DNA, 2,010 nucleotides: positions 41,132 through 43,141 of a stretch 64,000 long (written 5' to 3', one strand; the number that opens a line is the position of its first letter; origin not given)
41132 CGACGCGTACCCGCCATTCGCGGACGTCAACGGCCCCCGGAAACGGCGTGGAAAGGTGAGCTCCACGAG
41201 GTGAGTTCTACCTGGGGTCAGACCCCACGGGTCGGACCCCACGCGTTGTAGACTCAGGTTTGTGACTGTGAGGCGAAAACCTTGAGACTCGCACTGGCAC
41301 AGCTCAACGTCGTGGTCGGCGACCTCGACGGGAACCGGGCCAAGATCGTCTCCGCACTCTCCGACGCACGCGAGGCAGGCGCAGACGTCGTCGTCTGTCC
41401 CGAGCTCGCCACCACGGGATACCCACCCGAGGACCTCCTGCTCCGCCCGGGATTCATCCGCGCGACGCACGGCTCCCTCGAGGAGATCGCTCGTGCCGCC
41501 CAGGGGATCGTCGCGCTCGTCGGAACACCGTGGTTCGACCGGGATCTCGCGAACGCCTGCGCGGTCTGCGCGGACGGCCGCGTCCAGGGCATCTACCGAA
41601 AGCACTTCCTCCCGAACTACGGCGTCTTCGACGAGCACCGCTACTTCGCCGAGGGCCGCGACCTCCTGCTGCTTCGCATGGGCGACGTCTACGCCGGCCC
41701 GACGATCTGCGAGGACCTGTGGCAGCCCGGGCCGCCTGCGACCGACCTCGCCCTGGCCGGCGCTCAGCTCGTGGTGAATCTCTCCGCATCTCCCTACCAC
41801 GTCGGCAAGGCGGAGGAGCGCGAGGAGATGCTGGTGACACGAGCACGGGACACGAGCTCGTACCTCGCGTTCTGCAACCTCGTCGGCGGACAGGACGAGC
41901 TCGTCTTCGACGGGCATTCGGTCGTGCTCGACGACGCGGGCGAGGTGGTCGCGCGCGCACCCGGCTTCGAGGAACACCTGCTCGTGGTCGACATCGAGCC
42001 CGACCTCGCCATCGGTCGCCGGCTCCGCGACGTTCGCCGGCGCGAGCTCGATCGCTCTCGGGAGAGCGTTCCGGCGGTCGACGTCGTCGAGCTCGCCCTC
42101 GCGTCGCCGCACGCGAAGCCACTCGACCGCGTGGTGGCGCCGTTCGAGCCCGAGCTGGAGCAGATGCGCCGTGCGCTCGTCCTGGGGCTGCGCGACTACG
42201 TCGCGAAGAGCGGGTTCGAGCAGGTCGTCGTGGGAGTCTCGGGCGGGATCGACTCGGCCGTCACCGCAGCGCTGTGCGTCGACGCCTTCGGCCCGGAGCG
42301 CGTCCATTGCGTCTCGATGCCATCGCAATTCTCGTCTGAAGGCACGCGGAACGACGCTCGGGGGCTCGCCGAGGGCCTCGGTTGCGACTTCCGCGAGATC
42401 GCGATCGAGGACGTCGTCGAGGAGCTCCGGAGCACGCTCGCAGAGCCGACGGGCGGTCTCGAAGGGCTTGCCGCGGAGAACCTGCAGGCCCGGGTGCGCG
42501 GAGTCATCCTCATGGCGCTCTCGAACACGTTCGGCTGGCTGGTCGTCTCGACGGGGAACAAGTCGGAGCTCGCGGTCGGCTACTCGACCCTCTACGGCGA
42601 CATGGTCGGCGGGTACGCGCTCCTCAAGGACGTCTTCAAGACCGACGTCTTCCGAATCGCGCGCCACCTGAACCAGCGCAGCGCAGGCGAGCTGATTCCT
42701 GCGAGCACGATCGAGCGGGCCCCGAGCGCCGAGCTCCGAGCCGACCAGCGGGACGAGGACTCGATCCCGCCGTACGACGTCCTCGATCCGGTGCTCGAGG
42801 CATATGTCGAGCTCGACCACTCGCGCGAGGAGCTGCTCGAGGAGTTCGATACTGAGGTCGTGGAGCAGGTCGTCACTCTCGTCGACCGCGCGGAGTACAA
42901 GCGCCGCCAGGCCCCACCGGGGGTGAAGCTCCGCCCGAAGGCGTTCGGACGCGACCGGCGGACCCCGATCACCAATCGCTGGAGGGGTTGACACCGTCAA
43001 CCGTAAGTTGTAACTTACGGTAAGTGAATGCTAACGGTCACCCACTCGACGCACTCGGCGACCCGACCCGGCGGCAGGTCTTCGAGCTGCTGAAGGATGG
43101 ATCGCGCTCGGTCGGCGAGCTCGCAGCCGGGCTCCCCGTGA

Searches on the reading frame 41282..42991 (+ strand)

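Call 41: search_protein_families(library=pfam, proteins=[window:41282-42991:+], max_evalue=0.0001)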
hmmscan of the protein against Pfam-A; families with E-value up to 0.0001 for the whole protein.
window:41282-42991:+ (569 aa): 2 families
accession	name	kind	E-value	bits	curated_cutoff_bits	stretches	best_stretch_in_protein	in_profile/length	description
PF02540.23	NAD_synthase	-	1.8e-71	240.5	21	1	298-544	4-242/242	NAD synthase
PF00795.27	CN_hydrolase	-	9.1e-28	97.7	23.2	1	2-242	1-250/256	Carbon-nitrogen hydrolase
